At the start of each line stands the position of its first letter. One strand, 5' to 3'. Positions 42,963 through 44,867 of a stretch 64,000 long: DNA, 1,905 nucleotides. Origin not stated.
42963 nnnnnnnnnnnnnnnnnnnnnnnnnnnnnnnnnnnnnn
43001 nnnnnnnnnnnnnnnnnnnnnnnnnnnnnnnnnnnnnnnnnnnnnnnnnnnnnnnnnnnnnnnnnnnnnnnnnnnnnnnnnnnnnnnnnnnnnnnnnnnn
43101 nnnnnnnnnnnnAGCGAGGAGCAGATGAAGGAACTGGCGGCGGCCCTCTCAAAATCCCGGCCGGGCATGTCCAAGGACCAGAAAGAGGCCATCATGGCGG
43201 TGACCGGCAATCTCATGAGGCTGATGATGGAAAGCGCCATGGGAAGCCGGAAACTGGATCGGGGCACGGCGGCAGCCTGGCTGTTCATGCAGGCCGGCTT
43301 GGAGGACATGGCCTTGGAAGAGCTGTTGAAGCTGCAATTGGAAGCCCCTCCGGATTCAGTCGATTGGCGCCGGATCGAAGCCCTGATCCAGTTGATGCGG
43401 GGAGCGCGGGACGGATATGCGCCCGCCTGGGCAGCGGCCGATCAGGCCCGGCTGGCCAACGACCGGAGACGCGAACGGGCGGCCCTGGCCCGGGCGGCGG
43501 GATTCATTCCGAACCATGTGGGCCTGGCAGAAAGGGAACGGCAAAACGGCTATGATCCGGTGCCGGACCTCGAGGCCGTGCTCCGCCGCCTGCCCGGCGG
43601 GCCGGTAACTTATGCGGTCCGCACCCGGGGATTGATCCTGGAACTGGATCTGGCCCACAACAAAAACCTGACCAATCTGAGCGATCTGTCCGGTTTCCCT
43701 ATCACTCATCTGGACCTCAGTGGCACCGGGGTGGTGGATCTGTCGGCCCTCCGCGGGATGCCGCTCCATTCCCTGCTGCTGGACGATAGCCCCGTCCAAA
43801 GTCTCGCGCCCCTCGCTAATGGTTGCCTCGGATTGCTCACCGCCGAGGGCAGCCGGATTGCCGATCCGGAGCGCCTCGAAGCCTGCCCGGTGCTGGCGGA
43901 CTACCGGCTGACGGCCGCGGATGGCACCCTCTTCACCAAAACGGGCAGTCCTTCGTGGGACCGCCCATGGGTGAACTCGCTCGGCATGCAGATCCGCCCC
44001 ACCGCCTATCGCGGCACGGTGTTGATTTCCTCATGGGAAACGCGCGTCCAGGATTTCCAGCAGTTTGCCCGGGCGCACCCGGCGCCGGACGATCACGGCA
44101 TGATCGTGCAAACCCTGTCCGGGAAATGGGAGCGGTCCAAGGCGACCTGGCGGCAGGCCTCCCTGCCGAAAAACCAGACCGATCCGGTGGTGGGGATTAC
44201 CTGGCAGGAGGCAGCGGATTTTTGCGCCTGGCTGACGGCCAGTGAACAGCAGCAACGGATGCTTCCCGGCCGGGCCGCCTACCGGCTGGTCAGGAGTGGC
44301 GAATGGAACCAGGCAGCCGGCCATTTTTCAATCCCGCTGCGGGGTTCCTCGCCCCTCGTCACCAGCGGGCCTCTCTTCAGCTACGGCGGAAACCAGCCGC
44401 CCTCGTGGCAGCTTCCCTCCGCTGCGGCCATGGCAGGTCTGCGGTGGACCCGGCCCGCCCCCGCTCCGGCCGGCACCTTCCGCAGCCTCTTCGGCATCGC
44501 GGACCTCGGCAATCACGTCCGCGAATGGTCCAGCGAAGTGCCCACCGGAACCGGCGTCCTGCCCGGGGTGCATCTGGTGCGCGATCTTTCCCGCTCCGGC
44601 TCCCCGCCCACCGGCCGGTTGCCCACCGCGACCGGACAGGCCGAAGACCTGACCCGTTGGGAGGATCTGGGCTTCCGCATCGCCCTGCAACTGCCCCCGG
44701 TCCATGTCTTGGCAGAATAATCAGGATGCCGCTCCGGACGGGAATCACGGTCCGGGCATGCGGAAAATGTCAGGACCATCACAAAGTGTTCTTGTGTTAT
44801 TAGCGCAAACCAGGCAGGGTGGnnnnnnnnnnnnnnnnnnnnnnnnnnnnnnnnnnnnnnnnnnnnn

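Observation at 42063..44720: Kinase-LRR-FGE fusion in which the kinase domain lacks three catalytic residues (predicted pseudokinase)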

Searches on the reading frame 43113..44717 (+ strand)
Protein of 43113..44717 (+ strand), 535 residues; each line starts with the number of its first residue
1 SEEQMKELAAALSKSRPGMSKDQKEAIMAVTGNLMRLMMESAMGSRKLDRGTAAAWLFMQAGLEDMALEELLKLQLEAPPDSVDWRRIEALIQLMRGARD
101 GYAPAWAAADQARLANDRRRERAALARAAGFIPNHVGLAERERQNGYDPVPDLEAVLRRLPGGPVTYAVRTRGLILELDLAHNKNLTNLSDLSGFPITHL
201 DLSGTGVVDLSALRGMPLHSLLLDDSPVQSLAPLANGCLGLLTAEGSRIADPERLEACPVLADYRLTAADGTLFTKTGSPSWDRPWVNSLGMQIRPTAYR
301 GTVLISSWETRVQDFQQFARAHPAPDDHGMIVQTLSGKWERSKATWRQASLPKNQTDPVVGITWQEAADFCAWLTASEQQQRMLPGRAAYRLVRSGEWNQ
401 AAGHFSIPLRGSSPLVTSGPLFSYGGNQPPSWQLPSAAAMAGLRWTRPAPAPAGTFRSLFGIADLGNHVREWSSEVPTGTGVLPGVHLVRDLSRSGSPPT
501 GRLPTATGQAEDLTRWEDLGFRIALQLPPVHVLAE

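Call 29: find_homologous_proteins(query=window:43113-44717:+, max_evalue=0.001)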
Query window:43113-44717:+ (535 aa): 22 proteins with E <= 0.001 among 8000 candidates.
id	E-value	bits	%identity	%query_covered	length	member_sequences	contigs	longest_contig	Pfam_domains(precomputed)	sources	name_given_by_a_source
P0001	0.0e+0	1083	90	100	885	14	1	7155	PF07714.24,PF00069.32,PF03781.23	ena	-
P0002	3.5e-262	889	74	100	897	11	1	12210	PF07714.24,PF00069.32,PF03781.23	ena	-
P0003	1.7e-135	471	45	100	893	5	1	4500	PF07714.24,PF00069.32,PF03781.23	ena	-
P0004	2.3e-117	411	43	100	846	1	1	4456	PF07714.24,PF00069.32,PF03781.23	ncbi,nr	ncbi:MAG: protein kinase family proteinGAF protein [Verrucomicrobiales bacterium]|nr:protein kinase 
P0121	2.5e-107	378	43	98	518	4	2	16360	PF03781.23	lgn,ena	-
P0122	7.1e-57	212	50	36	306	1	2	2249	-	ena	-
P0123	4.6e-26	110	45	14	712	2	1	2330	PF13516.13,PF12799.14,PF13855.13,PF23952.2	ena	-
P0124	1.7e-22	98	32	46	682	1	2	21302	PF03781.23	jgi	jgi:hypothetical protein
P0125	5.6e-18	83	34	36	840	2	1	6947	PF03781.23,PF20703.4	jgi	jgi:formylglycine-generating enzyme required for sulfatase activity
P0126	1.5e-16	78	34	19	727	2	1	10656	PF12799.14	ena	-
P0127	2.8e-16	78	38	19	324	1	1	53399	PF12799.14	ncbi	-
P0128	2.3e-15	75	39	19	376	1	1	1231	PF12799.14,PF07719.24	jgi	jgi:Leucine-rich repeat (LRR) protein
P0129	4.3e-14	70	32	46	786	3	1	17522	PF03781.23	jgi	jgi:formylglycine-generating enzyme required for sulfatase activity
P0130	5.1e-13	67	33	36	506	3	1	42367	PF13431.13,PF13414.13,PF13428.13,PF13374.13,PF14559.13,PF13371.13,PF00515.35,PF13424.13,PF03781.23,PF13432.13,PF13181.13,PF01239.29,PF07719.24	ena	-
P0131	2.2e-12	65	33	36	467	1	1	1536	PF08308.18,PF03781.23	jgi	jgi:hypothetical protein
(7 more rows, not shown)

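Call 31: find_encoding_contigs(protein=P0121, flank=10000, max_places=3)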
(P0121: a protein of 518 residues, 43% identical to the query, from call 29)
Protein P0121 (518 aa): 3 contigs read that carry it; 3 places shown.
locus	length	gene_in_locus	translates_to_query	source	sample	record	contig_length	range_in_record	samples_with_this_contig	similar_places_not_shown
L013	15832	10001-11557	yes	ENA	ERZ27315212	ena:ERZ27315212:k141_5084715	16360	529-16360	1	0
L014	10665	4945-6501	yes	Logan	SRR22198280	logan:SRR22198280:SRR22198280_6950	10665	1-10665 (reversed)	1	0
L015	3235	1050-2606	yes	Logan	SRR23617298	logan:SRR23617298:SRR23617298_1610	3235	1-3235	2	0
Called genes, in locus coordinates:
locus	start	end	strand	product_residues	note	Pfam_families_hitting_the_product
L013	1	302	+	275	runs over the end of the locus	?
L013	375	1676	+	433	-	PF00815:Histidinol_dh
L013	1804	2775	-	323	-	PF12138:Spherulin4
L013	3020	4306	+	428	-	PF00657:Lipase_GDSL, PF13472:Lipase_GDSL_2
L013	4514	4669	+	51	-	PF08241:Methyltransf_11 (weak), PF13649:Methyltransf_25 (weak)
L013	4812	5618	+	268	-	PF00290:Trp_syntA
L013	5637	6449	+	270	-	PF01678:DAP_epimerase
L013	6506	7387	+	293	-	PF00701:DHDPS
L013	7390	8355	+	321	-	-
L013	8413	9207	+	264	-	PF00528:BPD_transp_1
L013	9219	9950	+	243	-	PF02463:SMC_N (faint), PF00005:ABC_tran, PF13304:AAA_21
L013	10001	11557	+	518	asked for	PF03781:FGE-sulfatase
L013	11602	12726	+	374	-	PF06439:3keto-disac_hyd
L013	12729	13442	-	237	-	-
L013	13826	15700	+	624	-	PF07691:PA14 (weak), PF13205:Big_5 (weak), PF17829:GH115_C (weak)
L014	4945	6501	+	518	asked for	PF03781:FGE-sulfatase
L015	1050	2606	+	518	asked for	PF03781:FGE-sulfatase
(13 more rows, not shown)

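Call 49: predict_structure(alignment_id=A2)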
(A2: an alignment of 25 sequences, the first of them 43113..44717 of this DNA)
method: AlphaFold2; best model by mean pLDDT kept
length: 535 residues; sequences in the alignment: 25
mean_pLDDT: 72.5   pTM: 0.59
mean pLDDT of the five models: 72.5, 71.2, 69.6, 69.5, 65.9
residues with pLDDT >= 90: 85; 70-90: 244; 50-70: 144; < 50: 62
segments of 3 or more residues with pLDDT < 50: 278-282, 423-425, 427-446, 463-466, 494-514, 531-535
pLDDT, mean of each block of 10 residues (from residue 1): 62 65 72 72 69 72 79 87 75 82 90 93 90 75 85 86 60 82 89 90 93 92 93 89 90 85 85 67 69 73 80 87 62 53 56 71 84 90 76 81 58 56 48 34 43 59 53 73 63 43 39 56 78 40
secondary structure, 60 per line:
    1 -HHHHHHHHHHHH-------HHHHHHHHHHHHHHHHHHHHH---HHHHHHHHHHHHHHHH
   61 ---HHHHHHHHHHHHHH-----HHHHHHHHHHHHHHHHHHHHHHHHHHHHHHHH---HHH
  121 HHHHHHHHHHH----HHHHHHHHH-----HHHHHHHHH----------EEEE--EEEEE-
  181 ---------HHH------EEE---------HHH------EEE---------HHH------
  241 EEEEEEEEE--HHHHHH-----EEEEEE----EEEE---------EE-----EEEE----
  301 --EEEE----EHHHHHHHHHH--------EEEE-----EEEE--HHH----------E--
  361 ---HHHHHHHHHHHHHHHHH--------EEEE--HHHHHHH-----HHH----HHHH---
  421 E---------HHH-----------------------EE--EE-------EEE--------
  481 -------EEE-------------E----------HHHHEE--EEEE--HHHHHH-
elements in order: H2-13 H21-41 H45-60 H64-77 H83-114 H118-131 H136-144 H150-158 E169-172 E175-179 E199-201 E220-222 E241-249 H252-257 E263-268 E273-276 E293-296 E303-306 H312-321 E330-333 E339-342 H364-380 E389-392 H395-401 H414-417 E470-472 E488-490 H515-518 E523-526 H529-534

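Call 51: fold_search(model_id=the predicted structure, library=pdb)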
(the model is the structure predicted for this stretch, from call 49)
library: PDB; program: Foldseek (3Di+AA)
matches with E <= 10: 540; with E <= 0.001: 1
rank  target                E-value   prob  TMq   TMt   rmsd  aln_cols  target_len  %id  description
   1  7nms                  8.0e-04  1.00  0.16  0.24   2.3        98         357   23  InlB392_T332E: T332E variant of Listeria monocytogenes InlB (internalin B) residues 36-392 (released 2022-01-26)
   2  6vqp_A                2.3e-03  1.00  0.22  0.37   9.6       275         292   19  Structure of CalU17 from the Calicheamicin Biosynthesis Pathway of Micromonospora echinospora (released 2021-02-17)
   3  2q17_C                3.1e-03  1.00  0.24  0.40  11.4       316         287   15  Formylglycine Generating Enzyme from Streptomyces coelicolor (released 2008-04-01)
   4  6dbf_A                3.6e-03  1.00  0.16  0.40   2.2        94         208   24  Crystal Structure of VHH R303 in complex with InlB-LRR (released 2018-07-18)
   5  1h6u                  3.6e-03  1.00  0.16  0.27   2.3        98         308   17  Internalin H: crystal structure of fused N-terminal domains. (released 2001-10-11)
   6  9d2f_B                4.6e-03  0.99  0.15  0.26   5.7       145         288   23  3D structure and atomic model of RS3 of mouse respiratory cilia (released 2025-08-13)
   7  9d2f_C                1.9e-02  0.99  0.13  0.22   4.3       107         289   25  3D structure and atomic model of RS3 of mouse respiratory cilia (released 2025-08-13)
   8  7e5b_B                2.2e-02  0.99  0.13  0.25   3.7       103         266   20  Crystal structure of ASC PYD Domain and Rb-B7 (released 2022-03-02)
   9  3bz5                  3.1e-02  0.99  0.12  0.15   6.4       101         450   23  Functional domain of InlJ from Listeria monocytogenes includes a cysteine ladder (released 2008-06-17)
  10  9ijj_4O               3.2e-02  0.99  0.14  0.16   3.9       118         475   24  In situ structure of the central apparatus in mouse sperm axoneme. (released 2025-06-04)
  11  9e5c_5g               7.1e-02  0.51  0.12  0.14   9.5       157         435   18  Cryo-EM structure of 96 nm repeat of microtubule doublet from T. brucei flagellum (released 2025-03-12)
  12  6ejx_A                8.4e-02  0.97  0.17  0.32   4.0       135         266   18  The metal ion-dependent adhesion site (MIDAS) of the alphaMbeta2 integrin Mac-1 I-domain promiscuously and competitive (released 2018-10-24)
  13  9y6s_5o               1.0e-01  0.99  0.15  0.35   2.9        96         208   20  96-nm repeat of the Leishmania tarentolae doublet microtubule (released 2025-12-17)
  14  4cc4_A                1.2e-01  0.91  0.16  0.29   7.7       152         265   17  Complex of InlC of Listeria monocytogenes and human Tuba C-terminal SH3 domain (released 2013-10-30)
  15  2o6r                  1.3e-01  0.77  0.14  0.36   6.3       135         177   13  Structural diversity of the hagfish Variable Lymphocyte Receptors B61 (released 2006-12-26)
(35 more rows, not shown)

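Call 89: search_protein_families(library=pfam, proteins=[P0121], max_evalue=0.001)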
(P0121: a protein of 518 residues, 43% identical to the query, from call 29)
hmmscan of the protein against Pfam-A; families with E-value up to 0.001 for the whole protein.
P0121 (518 aa): 1 family
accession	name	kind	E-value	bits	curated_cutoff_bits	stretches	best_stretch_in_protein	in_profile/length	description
PF03781.23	FGE-sulfatase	-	5.4e-08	33.2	23.3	1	347-466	89-195/255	Sulfatase-modifying factor enzyme 1-like domain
